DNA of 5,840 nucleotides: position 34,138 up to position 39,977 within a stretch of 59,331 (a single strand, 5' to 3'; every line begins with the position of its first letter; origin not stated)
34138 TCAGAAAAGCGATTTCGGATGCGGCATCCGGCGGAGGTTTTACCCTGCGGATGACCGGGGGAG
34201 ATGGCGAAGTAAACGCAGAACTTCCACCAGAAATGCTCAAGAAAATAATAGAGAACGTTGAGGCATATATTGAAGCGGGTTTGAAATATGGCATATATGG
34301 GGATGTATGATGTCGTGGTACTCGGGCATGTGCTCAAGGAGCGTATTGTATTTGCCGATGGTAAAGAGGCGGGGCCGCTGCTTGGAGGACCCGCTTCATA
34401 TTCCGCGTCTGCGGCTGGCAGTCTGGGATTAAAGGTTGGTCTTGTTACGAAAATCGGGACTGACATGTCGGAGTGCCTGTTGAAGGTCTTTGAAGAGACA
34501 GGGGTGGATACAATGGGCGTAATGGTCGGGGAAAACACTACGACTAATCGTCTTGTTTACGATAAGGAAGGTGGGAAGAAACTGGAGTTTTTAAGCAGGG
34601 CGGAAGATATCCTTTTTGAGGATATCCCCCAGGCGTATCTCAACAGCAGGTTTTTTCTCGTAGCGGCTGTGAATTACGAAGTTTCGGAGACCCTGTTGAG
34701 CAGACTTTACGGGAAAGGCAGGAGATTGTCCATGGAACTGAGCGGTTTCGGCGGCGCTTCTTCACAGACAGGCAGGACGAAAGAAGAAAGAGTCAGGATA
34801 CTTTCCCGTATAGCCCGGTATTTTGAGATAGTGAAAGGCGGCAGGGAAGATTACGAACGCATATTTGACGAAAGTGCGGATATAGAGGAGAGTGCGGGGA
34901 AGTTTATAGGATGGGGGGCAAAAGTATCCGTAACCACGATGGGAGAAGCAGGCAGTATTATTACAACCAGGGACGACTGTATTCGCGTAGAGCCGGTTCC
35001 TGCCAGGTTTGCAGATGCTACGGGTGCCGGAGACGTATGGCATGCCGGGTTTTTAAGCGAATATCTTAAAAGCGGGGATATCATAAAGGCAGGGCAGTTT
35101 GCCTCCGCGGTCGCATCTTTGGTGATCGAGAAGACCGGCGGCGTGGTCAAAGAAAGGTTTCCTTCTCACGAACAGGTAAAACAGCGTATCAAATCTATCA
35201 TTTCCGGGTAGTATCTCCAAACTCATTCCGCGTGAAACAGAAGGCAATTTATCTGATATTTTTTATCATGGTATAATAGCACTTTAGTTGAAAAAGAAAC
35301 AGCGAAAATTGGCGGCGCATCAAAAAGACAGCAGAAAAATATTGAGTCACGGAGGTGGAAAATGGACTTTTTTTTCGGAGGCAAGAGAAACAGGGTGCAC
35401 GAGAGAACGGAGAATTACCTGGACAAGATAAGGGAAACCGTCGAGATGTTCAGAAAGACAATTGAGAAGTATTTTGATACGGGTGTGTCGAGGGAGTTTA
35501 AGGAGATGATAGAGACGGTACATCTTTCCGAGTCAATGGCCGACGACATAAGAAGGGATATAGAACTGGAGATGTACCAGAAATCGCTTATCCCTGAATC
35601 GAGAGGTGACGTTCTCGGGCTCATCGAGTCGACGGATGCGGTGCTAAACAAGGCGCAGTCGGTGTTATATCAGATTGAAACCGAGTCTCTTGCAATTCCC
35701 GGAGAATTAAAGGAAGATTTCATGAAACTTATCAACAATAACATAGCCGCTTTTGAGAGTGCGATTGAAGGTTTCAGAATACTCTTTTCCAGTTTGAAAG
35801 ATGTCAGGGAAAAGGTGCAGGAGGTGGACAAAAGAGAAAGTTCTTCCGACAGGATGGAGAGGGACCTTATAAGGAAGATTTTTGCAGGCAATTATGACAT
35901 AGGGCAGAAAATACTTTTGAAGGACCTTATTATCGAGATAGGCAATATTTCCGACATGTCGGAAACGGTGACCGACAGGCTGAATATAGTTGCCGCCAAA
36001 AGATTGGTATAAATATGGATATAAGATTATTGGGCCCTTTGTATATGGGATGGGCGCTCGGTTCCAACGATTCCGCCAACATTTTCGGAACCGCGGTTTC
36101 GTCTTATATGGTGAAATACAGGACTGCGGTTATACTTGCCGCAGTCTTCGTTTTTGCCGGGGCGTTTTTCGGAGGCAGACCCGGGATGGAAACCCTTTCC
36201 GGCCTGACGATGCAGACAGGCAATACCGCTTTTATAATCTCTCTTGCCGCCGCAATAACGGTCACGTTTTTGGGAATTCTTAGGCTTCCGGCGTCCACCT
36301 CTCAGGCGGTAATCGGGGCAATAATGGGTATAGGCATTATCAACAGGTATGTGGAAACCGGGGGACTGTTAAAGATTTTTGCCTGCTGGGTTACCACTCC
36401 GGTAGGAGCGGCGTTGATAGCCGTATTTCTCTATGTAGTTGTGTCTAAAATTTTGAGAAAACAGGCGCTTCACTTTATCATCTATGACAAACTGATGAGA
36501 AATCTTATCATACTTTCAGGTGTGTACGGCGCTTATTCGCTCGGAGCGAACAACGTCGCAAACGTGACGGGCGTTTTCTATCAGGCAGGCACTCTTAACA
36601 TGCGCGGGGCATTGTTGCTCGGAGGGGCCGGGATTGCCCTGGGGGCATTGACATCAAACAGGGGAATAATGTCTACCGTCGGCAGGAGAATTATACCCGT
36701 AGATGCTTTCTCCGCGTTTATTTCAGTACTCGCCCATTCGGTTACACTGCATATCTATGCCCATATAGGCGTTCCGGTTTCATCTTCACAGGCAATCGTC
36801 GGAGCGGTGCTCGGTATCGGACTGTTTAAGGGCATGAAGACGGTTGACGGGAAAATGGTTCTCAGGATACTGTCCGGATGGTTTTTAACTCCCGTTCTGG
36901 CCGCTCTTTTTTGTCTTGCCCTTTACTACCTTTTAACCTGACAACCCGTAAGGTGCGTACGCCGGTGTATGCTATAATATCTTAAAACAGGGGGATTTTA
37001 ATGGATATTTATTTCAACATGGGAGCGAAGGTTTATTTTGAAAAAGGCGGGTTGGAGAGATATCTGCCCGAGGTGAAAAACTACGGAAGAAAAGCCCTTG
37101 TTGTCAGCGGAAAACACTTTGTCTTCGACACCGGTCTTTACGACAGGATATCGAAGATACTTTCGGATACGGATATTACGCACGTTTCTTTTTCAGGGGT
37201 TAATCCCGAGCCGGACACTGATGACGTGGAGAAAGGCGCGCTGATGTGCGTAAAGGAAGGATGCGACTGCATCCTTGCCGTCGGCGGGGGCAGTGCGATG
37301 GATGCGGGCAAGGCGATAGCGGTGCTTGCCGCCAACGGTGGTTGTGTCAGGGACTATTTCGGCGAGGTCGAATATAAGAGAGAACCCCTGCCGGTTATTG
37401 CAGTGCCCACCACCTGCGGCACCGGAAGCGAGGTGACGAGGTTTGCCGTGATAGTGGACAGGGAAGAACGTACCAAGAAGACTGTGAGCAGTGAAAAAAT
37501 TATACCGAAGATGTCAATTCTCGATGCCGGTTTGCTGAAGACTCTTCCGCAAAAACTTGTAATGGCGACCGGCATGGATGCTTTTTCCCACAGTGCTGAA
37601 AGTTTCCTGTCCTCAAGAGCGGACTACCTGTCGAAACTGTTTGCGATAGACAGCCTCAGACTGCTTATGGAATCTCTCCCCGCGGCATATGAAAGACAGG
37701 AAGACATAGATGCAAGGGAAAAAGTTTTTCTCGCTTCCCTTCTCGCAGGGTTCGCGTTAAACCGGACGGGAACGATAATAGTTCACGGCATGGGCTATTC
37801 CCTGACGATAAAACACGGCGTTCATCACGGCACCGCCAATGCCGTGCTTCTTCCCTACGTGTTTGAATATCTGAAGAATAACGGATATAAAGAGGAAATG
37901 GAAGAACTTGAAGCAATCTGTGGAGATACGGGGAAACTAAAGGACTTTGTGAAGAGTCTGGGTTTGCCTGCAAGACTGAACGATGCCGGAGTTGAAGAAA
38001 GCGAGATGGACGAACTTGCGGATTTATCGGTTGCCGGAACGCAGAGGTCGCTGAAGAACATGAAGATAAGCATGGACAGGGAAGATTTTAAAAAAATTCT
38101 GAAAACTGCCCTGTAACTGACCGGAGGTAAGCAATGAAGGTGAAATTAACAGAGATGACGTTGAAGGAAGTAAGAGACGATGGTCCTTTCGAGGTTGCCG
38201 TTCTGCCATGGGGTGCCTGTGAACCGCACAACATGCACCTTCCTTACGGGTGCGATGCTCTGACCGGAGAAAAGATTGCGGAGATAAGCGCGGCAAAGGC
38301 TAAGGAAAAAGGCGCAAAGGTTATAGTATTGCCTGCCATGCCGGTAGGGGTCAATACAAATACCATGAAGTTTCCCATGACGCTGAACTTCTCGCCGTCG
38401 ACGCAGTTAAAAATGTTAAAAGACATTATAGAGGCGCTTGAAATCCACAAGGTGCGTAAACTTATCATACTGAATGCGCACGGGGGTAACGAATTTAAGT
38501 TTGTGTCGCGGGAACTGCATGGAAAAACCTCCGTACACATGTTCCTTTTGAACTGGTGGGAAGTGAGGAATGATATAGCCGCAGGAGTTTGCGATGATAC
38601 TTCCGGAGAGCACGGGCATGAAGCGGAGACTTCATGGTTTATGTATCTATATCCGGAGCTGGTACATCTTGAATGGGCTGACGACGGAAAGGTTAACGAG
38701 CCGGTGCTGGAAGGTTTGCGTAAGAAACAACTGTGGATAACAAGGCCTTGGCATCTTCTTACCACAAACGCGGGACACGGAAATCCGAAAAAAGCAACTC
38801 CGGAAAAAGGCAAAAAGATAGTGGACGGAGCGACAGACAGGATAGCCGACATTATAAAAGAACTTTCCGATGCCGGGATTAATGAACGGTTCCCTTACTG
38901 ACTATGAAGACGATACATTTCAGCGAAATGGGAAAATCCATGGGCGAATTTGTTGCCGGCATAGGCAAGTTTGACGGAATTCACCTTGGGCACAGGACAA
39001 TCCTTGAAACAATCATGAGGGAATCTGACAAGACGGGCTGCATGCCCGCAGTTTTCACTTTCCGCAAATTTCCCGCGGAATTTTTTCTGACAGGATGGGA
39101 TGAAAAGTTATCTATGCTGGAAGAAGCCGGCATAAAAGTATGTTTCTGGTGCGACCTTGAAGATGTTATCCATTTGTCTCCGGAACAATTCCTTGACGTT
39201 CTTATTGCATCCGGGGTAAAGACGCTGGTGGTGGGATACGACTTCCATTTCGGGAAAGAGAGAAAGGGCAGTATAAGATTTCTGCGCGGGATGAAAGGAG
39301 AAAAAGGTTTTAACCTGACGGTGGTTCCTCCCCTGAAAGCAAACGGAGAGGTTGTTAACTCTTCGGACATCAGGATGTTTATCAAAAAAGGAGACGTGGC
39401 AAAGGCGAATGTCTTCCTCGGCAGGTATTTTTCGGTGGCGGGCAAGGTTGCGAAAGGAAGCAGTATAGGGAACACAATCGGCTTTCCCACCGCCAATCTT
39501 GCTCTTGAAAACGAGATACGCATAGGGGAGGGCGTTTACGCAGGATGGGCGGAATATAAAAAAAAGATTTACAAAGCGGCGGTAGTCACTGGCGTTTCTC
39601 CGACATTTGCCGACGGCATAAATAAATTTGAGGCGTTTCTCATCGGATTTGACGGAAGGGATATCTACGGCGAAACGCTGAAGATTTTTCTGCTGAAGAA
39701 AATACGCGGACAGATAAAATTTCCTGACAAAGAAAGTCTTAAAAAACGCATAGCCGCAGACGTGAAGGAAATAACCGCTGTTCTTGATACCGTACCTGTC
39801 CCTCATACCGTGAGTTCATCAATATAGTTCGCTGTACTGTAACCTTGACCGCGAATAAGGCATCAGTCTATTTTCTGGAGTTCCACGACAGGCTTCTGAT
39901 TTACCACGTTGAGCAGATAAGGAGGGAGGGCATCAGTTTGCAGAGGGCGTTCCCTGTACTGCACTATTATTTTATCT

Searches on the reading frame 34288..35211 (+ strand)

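Call 92: search_protein_families(library=pfam, proteins=[window:34288-35211:+], max_evalue=0.00001)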
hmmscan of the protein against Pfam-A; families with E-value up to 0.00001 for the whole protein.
window:34288-35211:+ (307 aa): 1 family
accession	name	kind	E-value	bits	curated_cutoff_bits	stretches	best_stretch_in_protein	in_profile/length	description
PF00294.29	PfkB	-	4.2e-29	102.3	25.8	1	9-285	4-295/302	pfkB family carbohydrate kinase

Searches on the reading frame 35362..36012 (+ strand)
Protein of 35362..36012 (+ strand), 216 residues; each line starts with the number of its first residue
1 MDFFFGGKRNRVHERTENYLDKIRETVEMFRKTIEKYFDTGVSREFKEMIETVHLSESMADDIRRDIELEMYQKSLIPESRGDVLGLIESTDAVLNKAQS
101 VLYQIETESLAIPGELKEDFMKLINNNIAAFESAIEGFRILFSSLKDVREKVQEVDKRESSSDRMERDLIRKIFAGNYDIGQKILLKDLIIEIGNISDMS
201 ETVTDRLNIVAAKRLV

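Call 92: search_protein_families(library=pfam, proteins=[window:35362-36012:+], max_evalue=0.00001)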
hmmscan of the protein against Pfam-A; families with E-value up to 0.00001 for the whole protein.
window:35362-36012:+ (216 aa): 1 family
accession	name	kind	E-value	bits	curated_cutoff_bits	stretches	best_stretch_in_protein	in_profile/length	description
PF01865.21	PhoU_div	-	2e-27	96.4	24.4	1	13-212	7-213/214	Protein of unknown function DUF47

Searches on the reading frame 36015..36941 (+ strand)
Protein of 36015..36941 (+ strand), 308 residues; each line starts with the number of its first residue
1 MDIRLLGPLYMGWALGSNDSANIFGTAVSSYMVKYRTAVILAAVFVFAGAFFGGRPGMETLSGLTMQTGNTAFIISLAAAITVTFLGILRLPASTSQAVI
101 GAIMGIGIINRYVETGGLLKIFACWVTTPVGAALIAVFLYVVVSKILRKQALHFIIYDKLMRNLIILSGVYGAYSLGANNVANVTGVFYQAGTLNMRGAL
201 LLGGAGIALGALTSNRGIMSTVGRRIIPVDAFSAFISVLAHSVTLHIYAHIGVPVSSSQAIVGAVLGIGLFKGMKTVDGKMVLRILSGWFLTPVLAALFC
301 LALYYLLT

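Call 92: search_protein_families(library=pfam, proteins=[window:36015-36941:+], max_evalue=0.00001)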
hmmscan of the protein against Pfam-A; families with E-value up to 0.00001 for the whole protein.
window:36015-36941:+ (308 aa): 1 family
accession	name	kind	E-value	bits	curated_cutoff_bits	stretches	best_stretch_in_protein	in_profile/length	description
PF01384.25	PHO4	-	5.2e-53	180.7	33.7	1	16-299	2-349/350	Phosphate transporter family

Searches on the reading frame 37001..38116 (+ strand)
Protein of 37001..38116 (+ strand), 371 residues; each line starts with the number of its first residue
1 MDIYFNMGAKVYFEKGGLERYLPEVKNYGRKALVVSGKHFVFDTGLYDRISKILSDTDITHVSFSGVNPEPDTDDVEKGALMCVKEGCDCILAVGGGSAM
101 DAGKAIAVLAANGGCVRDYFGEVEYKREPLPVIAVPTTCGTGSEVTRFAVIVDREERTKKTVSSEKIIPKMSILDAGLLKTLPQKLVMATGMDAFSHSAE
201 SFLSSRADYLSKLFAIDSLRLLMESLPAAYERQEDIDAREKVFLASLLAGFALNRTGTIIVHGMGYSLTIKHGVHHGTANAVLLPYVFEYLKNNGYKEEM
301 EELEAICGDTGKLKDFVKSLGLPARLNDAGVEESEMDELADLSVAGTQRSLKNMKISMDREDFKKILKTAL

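Call 92: search_protein_families(library=pfam, proteins=[window:37001-38116:+], max_evalue=0.00001)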
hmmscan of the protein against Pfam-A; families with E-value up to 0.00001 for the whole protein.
window:37001-38116:+ (371 aa): 3 families
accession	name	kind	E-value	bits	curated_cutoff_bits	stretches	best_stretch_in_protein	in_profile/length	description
PF00465.25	Fe-ADH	-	7.1e-52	175.8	31.3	1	10-175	3-167/168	Iron-containing alcohol dehydrogenase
PF25137.1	ADH_Fe_C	-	6.3e-36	124.3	27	1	188-370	2-193/194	Fe-containing alcohol dehydrogenase family, C-terminal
PF13685.12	Fe-ADH_2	-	7.5e-09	36.2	28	1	28-109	18-96/149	Iron-containing alcohol dehydrogenase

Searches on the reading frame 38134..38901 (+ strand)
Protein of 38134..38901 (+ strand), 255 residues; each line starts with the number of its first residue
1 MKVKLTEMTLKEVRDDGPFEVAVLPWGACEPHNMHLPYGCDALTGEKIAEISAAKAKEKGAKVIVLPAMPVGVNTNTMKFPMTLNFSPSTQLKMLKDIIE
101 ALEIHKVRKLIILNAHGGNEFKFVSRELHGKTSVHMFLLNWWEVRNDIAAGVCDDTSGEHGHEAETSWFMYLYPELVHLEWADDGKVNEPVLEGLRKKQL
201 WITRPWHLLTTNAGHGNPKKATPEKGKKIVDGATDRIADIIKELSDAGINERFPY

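Call 92: search_protein_families(library=pfam, proteins=[window:38134-38901:+], max_evalue=0.00001)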
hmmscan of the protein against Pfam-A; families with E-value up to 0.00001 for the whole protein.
window:38134-38901:+ (255 aa): 1 family
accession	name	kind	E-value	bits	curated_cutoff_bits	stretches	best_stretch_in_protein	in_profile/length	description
PF02633.19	Creatininase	-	1.3e-55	188.9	31.3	1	7-241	2-238/238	Creatinine amidohydrolase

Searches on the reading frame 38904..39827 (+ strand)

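Call 92: search_protein_families(library=pfam, proteins=[window:38904-39827:+], max_evalue=0.00001)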
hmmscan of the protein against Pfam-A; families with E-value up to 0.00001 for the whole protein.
window:38904-39827:+ (307 aa): 2 families
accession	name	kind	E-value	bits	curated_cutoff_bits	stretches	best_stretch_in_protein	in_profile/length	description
PF01687.23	Flavokinase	-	1.8e-32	112.6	19.6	1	172-293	1-123/124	Riboflavin kinase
PF06574.18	FAD_syn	-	1.7e-30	106.4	27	1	15-154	7-157/158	FAD synthetase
